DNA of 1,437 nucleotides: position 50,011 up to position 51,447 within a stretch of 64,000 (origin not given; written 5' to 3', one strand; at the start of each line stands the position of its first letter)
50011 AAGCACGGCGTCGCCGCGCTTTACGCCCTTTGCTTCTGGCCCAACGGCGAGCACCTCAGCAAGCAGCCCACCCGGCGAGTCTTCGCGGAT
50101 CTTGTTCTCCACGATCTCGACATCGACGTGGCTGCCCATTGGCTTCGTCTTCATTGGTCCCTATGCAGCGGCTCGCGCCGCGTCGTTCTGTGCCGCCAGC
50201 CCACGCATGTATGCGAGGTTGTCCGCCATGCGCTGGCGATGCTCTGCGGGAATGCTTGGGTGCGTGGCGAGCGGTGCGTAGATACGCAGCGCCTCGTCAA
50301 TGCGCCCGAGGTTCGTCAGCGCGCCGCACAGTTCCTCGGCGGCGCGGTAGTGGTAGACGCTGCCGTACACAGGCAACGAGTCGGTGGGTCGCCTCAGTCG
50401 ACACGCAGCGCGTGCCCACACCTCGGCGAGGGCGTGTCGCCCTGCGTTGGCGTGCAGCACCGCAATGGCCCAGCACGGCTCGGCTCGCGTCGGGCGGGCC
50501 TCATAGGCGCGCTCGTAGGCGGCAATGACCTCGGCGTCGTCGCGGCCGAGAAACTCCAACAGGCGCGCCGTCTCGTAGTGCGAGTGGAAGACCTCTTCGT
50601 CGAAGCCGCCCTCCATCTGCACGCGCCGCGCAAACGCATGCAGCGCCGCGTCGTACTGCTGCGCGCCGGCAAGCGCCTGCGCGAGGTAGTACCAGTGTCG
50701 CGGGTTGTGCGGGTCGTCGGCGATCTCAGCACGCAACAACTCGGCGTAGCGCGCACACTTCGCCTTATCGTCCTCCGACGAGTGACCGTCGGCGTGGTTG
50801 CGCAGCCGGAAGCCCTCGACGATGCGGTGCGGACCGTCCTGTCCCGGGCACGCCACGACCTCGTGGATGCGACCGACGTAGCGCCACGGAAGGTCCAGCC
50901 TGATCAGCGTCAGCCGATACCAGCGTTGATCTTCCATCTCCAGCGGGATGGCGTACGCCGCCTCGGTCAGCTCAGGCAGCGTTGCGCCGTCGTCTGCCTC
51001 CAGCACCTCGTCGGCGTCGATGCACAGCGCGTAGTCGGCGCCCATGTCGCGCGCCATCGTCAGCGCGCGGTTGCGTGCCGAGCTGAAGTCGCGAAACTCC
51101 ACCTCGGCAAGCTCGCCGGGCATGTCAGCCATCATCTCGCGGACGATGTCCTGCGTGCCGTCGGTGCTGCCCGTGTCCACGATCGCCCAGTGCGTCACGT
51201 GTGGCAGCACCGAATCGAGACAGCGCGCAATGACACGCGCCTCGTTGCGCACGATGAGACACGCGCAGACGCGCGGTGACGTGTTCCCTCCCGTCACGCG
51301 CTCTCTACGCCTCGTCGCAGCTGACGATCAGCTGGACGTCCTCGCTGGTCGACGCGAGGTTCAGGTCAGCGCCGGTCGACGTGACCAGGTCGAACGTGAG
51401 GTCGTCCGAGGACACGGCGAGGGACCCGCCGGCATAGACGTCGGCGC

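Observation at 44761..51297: Two paralogous GT2-TPR glycosyltransferases bracket the capsid module and share a 90-bp perfectly identical segment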

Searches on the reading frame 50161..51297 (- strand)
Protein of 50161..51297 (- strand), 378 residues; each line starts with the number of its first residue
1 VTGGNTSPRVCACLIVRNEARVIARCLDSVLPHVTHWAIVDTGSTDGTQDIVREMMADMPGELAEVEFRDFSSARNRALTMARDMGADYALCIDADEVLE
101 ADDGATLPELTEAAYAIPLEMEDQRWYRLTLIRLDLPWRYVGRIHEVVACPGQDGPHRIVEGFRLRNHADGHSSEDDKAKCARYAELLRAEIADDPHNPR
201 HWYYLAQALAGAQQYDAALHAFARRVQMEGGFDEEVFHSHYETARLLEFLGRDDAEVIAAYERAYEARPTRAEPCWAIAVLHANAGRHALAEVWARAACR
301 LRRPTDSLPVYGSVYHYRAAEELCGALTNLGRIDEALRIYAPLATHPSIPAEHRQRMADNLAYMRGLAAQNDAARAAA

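Call 6: search_protein_families(library=pfam, proteins=[window:50161-51297:-], max_evalue=0.01)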
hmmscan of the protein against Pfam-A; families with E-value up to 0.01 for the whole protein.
window:50161-51297:- (378 aa): 7 families
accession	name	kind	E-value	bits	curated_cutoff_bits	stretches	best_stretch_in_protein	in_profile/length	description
PF00535.33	Glycos_transf_2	-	9.2e-11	42.4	23.3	1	13-102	3-94/168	Glycosyl transferase family 2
PF13704.12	Glyco_tranf_2_4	-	2.1e-06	28.6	27.5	1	17-110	1-97/98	Glycosyl transferase family 2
PF23914.1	TPR_CcmH_CycH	-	0.00016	22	42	1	183-229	34-80/158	Cytochrome c-type biogenesis protein H TPR domain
PF14561.12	TPR_20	-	0.00027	21.6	25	1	186-260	9-81/90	Tetratricopeptide repeat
PF13432.12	TPR_16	-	0.0025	18.6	32.7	1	185-226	21-57/65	Tetratricopeptide repeat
PF14559.12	TPR_19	-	0.0029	18.3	25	0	186-223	12-49/68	Tetratricopeptide repeat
PF13428.12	TPR_14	-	0.0098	16.9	23.5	0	200-229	2-31/44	Tetratricopeptide repeat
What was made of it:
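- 50161..51297 (-): GT-B: GT2 + TPR glycosyltransferase, 378 aa. It occupies the ancestral cassette slot just upstream of the scaffold and capsid genes. PF00535 at 42.4 bits (call 6).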

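Call 8: search_protein_families(library=phrogs, proteins=[window:50161-51297:-], max_evalue=0.001)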
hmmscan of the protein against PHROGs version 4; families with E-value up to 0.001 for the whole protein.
window:50161-51297:- (378 aa): 1 family
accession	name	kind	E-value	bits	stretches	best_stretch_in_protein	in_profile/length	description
phrog_13126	-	moron, auxiliary metabolic gene and host takeover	1.1e-36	127.9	1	8-371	1-361/394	beta-1,4-glycosyltransferase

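Call 10: search_dna_similar(query=window:50161-51297:-, collection=phages, mode=protein, max_rows=30)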
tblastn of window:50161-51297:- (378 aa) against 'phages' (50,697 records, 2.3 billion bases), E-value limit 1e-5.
Records with a match: 19; places in all: 19; records where one place covers at least 80% of the query: 5.
Best place of each record, by identity: <60% 19.
By first word of the organism name: Bacillus 5; uncultured 4; Bacteriophage 3; Listeria 3; Pseudomonas 2; Tunturiibacter 1; Enterococcus 1.
By host as written in the record: - 8; Listeria monocytogenes 3; Pseudomonas aeruginosa PAO1 2; Bacillus subtilis BEST7003 2; Tunturiibacter psychrotolerans X4BP1 1; Enterococcus faecalis 1; Bacillus subtilis subsp. subtilis str. 168 1; Bacillus subtilis 1.
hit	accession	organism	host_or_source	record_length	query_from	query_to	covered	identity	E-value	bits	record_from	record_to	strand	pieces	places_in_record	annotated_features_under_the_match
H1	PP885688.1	Tunturiibacter phage Tunturi_5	Tunturiibacter psychrotolerans X4BP1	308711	4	350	92%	35.7%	1e-43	167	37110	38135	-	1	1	beta-1,4-glycosyltransferase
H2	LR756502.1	uncultured phage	metagenomic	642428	9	352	91%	26.2%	9e-22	103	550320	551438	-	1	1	record has no annotation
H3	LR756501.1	uncultured phage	metagenomic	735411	1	363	96%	24.1%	3e-19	96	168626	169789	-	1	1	record has no annotation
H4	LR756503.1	uncultured phage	metagenomic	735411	1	363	96%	24.1%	3e-19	96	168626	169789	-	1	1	record has no annotation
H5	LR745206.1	uncultured phage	metagenomic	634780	9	336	87%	21.9%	5e-18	92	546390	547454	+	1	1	record has no annotation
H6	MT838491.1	Bacteriophage sp.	human fecal samples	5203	3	201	53%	28.7%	1e-7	60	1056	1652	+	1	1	record has no annotation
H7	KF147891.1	Pseudomonas phage PaBG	Pseudomonas aeruginosa PAO1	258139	15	201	49%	26.8%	3e-7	59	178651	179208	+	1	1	UDP-glucose LOS-beta-1,4 glucosyltransferase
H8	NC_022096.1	Pseudomonas phage PaBG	Pseudomonas aeruginosa PAO1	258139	15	201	49%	26.8%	3e-7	59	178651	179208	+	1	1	beta-1,4-glycosyltransferase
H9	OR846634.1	Enterococcus phage Efs 1-1-1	Enterococcus faecalis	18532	12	200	50%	26.0%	8e-7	57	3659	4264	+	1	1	record has no annotation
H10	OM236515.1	Bacillus phage SPR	Bacillus subtilis BEST7003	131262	7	200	51%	23.6%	3e-8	62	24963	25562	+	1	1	putative lipopolysaccharide biosynthesis glycosyltransferase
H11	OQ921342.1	Bacillus phage SPbetaL2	Bacillus subtilis BEST7003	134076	7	200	51%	23.6%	3e-8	62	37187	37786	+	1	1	hypothetical protein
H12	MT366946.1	Bacillus phage Hyb1phi3Ts-SPbeta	Bacillus subtilis subsp. subtilis str. ...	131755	7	200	51%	23.6%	3e-8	62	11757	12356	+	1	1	putative lipopolysaccharide biosynthesis glycosyltransferase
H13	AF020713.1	Bacillus phage SPBc2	-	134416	7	200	51%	23.6%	3e-8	62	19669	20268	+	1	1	yolJ: hypothetical protein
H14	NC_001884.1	Bacillus phage SPBc2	Bacillus subtilis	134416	7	200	51%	23.6%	3e-8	62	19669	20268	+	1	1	yolJ: beta-1,4-glycosyltransferase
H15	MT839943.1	Bacteriophage sp.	human fecal samples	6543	10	110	27%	40.9%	8e-11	69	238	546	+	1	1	record has no annotation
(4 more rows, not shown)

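Call 11: search_solved_structures(query=window:50161-51297:-, max_evalue=0.01, show_alignments=2)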
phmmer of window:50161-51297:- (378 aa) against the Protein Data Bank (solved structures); distinct sequences matched with E-value up to 0.01: 8.
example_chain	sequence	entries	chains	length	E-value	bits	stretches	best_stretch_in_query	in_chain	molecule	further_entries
22ao_A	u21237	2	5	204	4.5e-12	49.1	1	8-103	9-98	GmaR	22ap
7msp_A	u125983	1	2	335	3.8e-09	39.4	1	7-219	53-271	SPbeta prophage-derived glycosyltransferase SunS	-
7msn_A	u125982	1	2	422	7.1e-09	38.5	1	7-218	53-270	SPbeta prophage-derived glycosyltransferase SunS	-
7msk_A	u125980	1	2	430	3.1e-05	26.5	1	8-212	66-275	Glyco_trans_2-like domain-containing protein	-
8ump_A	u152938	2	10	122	0.0002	23.9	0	194-229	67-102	T33-ml35-redesigned-TPR-domain-fold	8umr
6b85_J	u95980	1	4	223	0.0053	19.2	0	185-287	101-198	TMHC4_R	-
8far_A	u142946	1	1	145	0.0077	18.6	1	184-299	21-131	I432-1-CC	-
8cus_A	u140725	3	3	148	0.0093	18.4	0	184-298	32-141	I432-1(NaCl) Chain A | I432-1(Imd) Chain A | I432-1-X3 Chain A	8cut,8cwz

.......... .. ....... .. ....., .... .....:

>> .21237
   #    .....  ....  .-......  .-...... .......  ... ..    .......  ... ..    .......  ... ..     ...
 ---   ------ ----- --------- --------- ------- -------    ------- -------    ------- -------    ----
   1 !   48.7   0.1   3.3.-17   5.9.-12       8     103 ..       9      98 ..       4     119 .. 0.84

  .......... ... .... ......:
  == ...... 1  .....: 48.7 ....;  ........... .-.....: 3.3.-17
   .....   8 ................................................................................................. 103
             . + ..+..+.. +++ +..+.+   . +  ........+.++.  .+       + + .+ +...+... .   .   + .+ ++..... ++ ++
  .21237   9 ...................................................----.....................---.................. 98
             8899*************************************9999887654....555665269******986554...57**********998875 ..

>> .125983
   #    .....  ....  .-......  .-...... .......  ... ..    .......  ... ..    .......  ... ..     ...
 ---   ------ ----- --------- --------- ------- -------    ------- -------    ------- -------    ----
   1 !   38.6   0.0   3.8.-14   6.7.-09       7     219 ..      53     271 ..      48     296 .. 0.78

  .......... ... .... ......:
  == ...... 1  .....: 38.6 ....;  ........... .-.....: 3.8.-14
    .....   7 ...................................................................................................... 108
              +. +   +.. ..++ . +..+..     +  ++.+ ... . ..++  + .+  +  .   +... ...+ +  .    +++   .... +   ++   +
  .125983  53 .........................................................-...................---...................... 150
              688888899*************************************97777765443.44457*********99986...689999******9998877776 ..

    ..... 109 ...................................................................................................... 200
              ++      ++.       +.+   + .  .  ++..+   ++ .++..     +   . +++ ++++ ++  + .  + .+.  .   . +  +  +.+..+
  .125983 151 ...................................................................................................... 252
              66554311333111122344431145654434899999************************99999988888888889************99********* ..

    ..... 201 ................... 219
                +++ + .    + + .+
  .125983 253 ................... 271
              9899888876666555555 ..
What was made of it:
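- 50161..51297 (-): PDB sequence hits to GmaR (4.5e-12) and SunS (3.8e-9) (call 11).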

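Call 12: search_protein_families(library=ncbifam, proteins=[window:50161-51297:-], max_evalue=0.01)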
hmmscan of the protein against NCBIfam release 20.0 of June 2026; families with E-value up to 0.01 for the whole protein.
window:50161-51297:- (378 aa): 5 families
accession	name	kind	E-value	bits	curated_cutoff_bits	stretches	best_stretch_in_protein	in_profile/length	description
TIGR04195.1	S_glycosyl_SunS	equivalog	2.7e-10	39.7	350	1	7-98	56-143/421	SunS family peptide S-glycosyltransferase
TIGR03469.1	HpnB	hypoth_equivalog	0.0001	21.5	379.25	1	6-60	42-100/386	hopene-associated glycosyltransferase HpnB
NF040959.1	MamA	equivalog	0.00031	20.2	200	1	185-229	125-169/204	magnetosome protein MamA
NF007482.0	PRK10073.1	equivalog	0.0032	16.5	423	1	13-106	11-105/334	glycosyltransferase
TIGR02552.1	LcrH_SycD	equivalog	0.0053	16.5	104.8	0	195-229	48-82/136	SycD/LcrH family type III secretion system chaperone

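Call 14: find_homologous_proteins(query=window:50161-51297:-, max_evalue=0.00001)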
Query window:50161-51297:- (378 aa): 1312 proteins with E <= 0.00001 among 8000 candidates; the best 120 are listed.
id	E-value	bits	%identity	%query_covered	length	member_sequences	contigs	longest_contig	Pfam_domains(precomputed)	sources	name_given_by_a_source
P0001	1.3e-253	859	100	100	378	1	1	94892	PF00535.33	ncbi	-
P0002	2.5e-141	489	61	96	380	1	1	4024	PF00535.33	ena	-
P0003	6.5e-90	320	48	95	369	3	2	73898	PF14559.13,PF13432.13,PF13428.13,PF00535.33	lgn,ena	-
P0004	1.0e-89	319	45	97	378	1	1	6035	PF14559.13,PF13428.13,PF00535.33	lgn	-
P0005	6.7e-89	317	46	97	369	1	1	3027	PF13431.13,PF13176.13,PF13428.13,PF00535.33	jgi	jgi:glycosyltransferase involved in cell wall biosynthesis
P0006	7.7e-89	317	46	97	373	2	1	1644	PF13431.13,PF13428.13,PF00535.33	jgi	jgi:glycosyltransferase involved in cell wall biosynthesis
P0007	2.8e-86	308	47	95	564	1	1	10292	PF13428.13,PF13578.13,PF00535.33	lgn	-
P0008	4.4e-86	307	46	94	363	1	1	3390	PF13432.13,PF13428.13,PF00535.33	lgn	-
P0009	5.4e-86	307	44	94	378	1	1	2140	PF13432.13,PF13428.13,PF00535.33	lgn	-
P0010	2.5e-85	305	47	93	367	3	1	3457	PF13431.13,PF13432.13,PF13428.13,PF00535.33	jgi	jgi:glycosyltransferase involved in cell wall biosynthesis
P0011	4.7e-85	304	45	94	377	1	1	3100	PF14559.13,PF13424.13,PF13432.13,PF13428.13,PF00535.33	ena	-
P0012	2.4e-84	302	43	96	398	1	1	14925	PF12895.14,PF13428.13,PF00535.33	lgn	-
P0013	3.4e-84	301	46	92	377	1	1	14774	PF13432.13,PF13428.13,PF00535.33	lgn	-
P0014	2.7e-83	298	43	93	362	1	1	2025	PF13428.13,PF00535.33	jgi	jgi:tetratricopeptide (TPR) repeat protein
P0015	1.0e-82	296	44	97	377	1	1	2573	PF13431.13,PF13432.13,PF00535.33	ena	-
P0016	7.2e-81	290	44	94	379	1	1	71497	PF13424.13,PF13432.13,PF00535.33,PF07719.24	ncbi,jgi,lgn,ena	ncbi:MAG: glycosyltransferase family 2 protein [Patescibacteria group bacterium]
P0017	1.1e-79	286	41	98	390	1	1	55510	PF13428.13,PF00535.33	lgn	-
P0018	2.2e-78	282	45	93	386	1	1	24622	PF14559.13,PF13428.13,PF00535.33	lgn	-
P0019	4.8e-78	281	45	98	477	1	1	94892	PF00535.33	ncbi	-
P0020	8.5e-78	280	42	97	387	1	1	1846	PF14559.13,PF12895.14,PF13424.13,PF00535.33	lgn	-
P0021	8.5e-78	280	41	94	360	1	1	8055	PF13428.13,PF13181.13,PF00535.33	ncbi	-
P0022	9.0e-78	280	44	96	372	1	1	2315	PF14559.13,PF13431.13,PF00535.33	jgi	jgi:tetratricopeptide (TPR) repeat protein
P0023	3.4e-77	278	44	93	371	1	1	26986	PF00535.33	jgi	jgi:tetratricopeptide (TPR) repeat protein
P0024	3.7e-77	278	42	96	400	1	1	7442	PF00535.33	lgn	-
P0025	5.8e-77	277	44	94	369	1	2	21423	PF13431.13,PF00535.33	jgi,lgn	jgi:tetratricopeptide (TPR) repeat protein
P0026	1.1e-76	277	44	92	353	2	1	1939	PF00535.33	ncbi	ncbi:MAG TPA: glycosyltransferase [Sandaracinaceae bacterium]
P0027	1.5e-76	276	43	93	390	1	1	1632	PF00535.33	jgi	jgi:glycosyltransferase involved in cell wall biosynthesis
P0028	2.7e-76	275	42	94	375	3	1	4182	PF00535.33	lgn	-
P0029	1.8e-75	273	42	94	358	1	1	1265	PF00535.33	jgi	jgi:glycosyltransferase involved in cell wall biosynthesis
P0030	3.7e-75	272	44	93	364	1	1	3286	PF00535.33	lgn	-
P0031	6.1e-75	271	44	94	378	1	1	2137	PF14559.13,PF13428.13,PF00535.33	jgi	jgi:glycosyltransferase involved in cell wall biosynthesis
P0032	1.6e-74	269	45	94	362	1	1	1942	PF00535.33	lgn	-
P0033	6.6e-74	267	42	94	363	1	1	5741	PF00535.33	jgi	jgi:glycosyltransferase involved in cell wall biosynthesis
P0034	1.2e-73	267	43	94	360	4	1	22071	PF14559.13,PF00535.33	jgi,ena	-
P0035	2.3e-73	266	43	93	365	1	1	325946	PF00535.33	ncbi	ncbi:MAG: glycosyltransferase family 2 protein [Polyangiaceae bacterium]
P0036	2.9e-73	265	42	96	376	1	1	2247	PF13432.13,PF13428.13,PF00535.33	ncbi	-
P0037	3.6e-73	265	44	93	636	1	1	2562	PF13489.13,PF13431.13,PF13176.13,PF00535.33,PF08241.19,PF08242.19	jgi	jgi:tetratricopeptide (TPR) repeat protein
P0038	1.1e-72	263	41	96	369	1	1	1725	PF13432.13,PF00535.33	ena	-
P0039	1.5e-72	263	44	93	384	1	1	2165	PF13428.13,PF00535.33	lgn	-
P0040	2.1e-72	262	42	93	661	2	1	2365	PF14559.13,PF13428.13,PF00535.33,PF14561.13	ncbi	-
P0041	2.7e-72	262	41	94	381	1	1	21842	PF14559.13,PF13431.13,PF00535.33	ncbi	-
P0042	1.3e-71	260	43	93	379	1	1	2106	PF13431.13,PF00535.33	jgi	jgi:tetratricopeptide (TPR) repeat protein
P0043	1.5e-71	260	43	96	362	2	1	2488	PF13428.13,PF00535.33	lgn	-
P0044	2.0e-71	259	41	95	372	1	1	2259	PF00535.33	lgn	-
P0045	3.0e-71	259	41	96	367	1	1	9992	PF00535.33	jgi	jgi:glycosyltransferase involved in cell wall biosynthesis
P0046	3.2e-71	259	42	94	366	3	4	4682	PF12895.14,PF13428.13,PF00535.33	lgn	-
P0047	4.2e-71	258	41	95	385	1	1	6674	PF00535.33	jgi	jgi:glycosyltransferase involved in cell wall biosynthesis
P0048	4.4e-71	258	43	93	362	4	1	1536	PF14559.13,PF12895.14,PF00535.33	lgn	-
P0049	4.6e-71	258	42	95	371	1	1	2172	PF00535.33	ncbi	-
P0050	7.6e-71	257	43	94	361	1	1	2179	PF00535.33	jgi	jgi:glycosyltransferase involved in cell wall biosynthesis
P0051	8.6e-71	257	44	94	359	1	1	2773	PF13431.13,PF13432.13,PF00535.33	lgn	-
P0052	1.3e-70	257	44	97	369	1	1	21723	PF00535.33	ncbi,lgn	-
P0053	1.9e-70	256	45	94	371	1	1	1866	PF13432.13,PF00535.33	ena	-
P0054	2.2e-70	256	42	95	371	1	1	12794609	PF00535.33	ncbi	-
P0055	3.0e-70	255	43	93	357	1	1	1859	PF13432.13,PF00535.33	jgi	jgi:tetratricopeptide (TPR) repeat protein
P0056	3.6e-70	255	43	94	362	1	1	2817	PF00535.33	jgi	jgi:tetratricopeptide (TPR) repeat protein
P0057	4.0e-70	255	43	93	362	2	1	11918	PF14559.13,PF12895.14,PF13432.13,PF13428.13,PF00535.33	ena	-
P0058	5.6e-70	254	42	95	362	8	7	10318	PF00535.33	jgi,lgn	jgi:tetratricopeptide (TPR) repeat protein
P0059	7.0e-70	254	43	94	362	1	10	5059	PF13432.13,PF00535.33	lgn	-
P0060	8.2e-70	254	41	94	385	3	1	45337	PF00515.35,PF00535.33,PF07719.24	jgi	jgi:tetratricopeptide (TPR) repeat protein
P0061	1.1e-69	253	42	96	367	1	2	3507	PF00535.33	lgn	-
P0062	1.2e-69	253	43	95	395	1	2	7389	PF00535.33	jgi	jgi:tetratricopeptide (TPR) repeat protein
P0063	1.2e-69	253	43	95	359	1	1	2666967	PF13432.13,PF00535.33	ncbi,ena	-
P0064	1.5e-69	253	43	97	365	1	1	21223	PF13431.13,PF12895.14,PF13432.13,PF13428.13,PF00535.33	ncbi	-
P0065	2.9e-69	252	42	94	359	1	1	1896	PF00535.33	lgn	-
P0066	3.9e-69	252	40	94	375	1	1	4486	PF14559.13,PF13432.13,PF13428.13,PF00535.33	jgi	jgi:glycosyltransferase involved in cell wall biosynthesis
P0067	4.6e-69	251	41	94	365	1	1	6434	PF00535.33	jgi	jgi:tetratricopeptide (TPR) repeat protein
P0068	4.6e-69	251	42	94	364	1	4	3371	PF00535.33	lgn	-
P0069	5.1e-69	251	41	94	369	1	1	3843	PF13431.13,PF12895.14,PF00535.33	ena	-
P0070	6.2e-69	251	42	94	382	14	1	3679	PF13431.13,PF00535.33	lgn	-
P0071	7.4e-69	251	40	96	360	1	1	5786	PF00535.33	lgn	-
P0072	7.6e-69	251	43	93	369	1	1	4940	PF00535.33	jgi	jgi:hypothetical protein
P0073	8.6e-69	251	43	96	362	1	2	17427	PF00535.33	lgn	-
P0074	9.4e-69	250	41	98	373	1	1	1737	PF00535.33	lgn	-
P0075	9.8e-69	250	39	96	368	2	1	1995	PF00535.33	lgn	-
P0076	1.1e-68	250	42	94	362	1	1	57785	PF00535.33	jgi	jgi:glycosyltransferase involved in cell wall biosynthesis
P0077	1.1e-68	250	40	93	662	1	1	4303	PF00535.33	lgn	-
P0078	1.2e-68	250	40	97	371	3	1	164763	PF13424.13,PF13428.13,PF00535.33,PF07719.24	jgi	jgi:tetratricopeptide (TPR) repeat protein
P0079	1.3e-68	250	46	92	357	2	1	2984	PF00535.33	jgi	jgi:tetratricopeptide (TPR) repeat protein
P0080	1.5e-68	250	40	94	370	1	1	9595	PF00535.33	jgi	jgi:glycosyltransferase involved in cell wall biosynthesis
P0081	1.8e-68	250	42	93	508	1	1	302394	PF13431.13,PF13432.13,PF00535.33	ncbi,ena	-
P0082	1.9e-68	249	40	94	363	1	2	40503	PF00535.33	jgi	jgi:glycosyltransferase involved in cell wall biosynthesis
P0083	1.9e-68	249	40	93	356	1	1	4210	PF00535.33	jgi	jgi:glycosyltransferase involved in cell wall biosynthesis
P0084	2.1e-68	249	41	95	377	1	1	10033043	PF00535.33,PF07719.24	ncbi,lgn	ncbi:glycosyltransferase [Streptomyces sp. YKOK-I1]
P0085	3.2e-68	249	44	92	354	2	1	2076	PF13431.13,PF00535.33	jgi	jgi:tetratricopeptide (TPR) repeat protein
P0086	3.8e-68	248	42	94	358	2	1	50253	PF00535.33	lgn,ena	-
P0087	3.9e-68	248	41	93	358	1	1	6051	PF00535.33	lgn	-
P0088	4.1e-68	248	41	93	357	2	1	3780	PF00535.33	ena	-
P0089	4.2e-68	248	41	94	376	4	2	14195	PF13431.13,PF13428.13,PF00535.33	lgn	-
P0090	5.4e-68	248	41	93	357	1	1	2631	PF00535.33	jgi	jgi:glycosyltransferase involved in cell wall biosynthesis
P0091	6.7e-68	248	44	94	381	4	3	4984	PF00535.33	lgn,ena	-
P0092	7.3e-68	248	40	94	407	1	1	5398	PF13428.13,PF00535.33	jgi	jgi:hypothetical protein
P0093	7.9e-68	247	43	90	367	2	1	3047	PF13431.13,PF00535.33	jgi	jgi:glycosyltransferase involved in cell wall biosynthesis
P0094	7.9e-68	247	42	95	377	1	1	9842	PF00535.33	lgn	-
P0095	1.0e-67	247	41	95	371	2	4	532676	PF00535.33,PF07719.24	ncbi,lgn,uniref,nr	ncbi:glycosyltransferase [Streptomyces griseoruber]|uniref:Glycosyltransferase 2-like domain-contain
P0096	1.1e-67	247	40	93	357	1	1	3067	PF00535.33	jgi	jgi:glycosyltransferase involved in cell wall biosynthesis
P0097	1.1e-67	247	43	95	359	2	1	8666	PF00535.33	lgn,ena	-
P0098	1.1e-67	247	41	95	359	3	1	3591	PF00535.33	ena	-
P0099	1.1e-67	247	40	94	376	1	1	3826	PF13431.13,PF12895.14,PF13432.13,PF13428.13,PF00535.33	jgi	jgi:tetratricopeptide (TPR) repeat protein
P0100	1.1e-67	247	43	92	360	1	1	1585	PF00535.33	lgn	-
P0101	1.2e-67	247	41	95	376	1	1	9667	PF00535.33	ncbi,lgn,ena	-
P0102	1.5e-67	246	42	94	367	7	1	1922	PF13428.13,PF00535.33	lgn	-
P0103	1.6e-67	246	42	94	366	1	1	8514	PF00535.33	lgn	-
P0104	1.6e-67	246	40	93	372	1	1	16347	PF13431.13,PF00535.33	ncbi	-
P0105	1.8e-67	246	39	97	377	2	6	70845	PF00535.33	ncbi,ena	-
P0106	1.9e-67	246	39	93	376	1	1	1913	PF13431.13,PF13432.13,PF00535.33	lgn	-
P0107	2.0e-67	246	41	95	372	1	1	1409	PF13431.13,PF13432.13,PF13428.13,PF00535.33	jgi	jgi:tetratricopeptide (TPR) repeat protein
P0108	2.1e-67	246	41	95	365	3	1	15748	PF00535.33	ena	-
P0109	2.1e-67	246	41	94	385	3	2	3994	PF13431.13,PF00535.33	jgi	jgi:glycosyltransferase involved in cell wall biosynthesis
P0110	2.2e-67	246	41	96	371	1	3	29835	PF13431.13,PF00535.33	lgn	-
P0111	3.1e-67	245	42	94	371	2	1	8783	PF00535.33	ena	-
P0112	3.2e-67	245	41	94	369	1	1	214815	PF00535.33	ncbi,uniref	ncbi:glycosyltransferase [Streptomyces sp. NPDC005533]|uniref:tetratricopeptide repeat-containing gl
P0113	3.6e-67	245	42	93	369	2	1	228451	PF00535.33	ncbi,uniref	ncbi:glycosyltransferase [Streptomyces sp. NPDC047022]|uniref:tetratricopeptide repeat-containing gl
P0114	3.6e-67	245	41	93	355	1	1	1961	PF13431.13,PF00535.33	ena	-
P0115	3.7e-67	245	40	96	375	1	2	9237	PF00535.33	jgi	-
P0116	4.0e-67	245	41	93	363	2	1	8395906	PF00535.33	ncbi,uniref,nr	ncbi:tetratricopeptide repeat-containing glycosyltransferase [Streptomyces marianii]|uniref:Glycosyl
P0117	4.2e-67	245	44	92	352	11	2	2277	PF00535.33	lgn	-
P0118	4.5e-67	245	42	94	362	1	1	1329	PF00535.33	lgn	-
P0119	4.6e-67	245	41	94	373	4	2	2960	PF13431.13,PF13424.13,PF00535.33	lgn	-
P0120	4.9e-67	245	40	95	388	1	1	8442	PF12895.14,PF13432.13,PF13428.13,PF00535.33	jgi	jgi:glycosyltransferase involved in cell wall biosynthesis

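Call 20: find_encoding_contigs(protein=P0001, flank=10000, max_places=3)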
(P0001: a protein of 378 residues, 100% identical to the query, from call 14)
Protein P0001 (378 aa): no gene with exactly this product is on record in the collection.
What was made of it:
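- Tried and rejected: Exact-sequence look-up of GT-B's contig: failed (call 20), so the record name and host are unknown.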
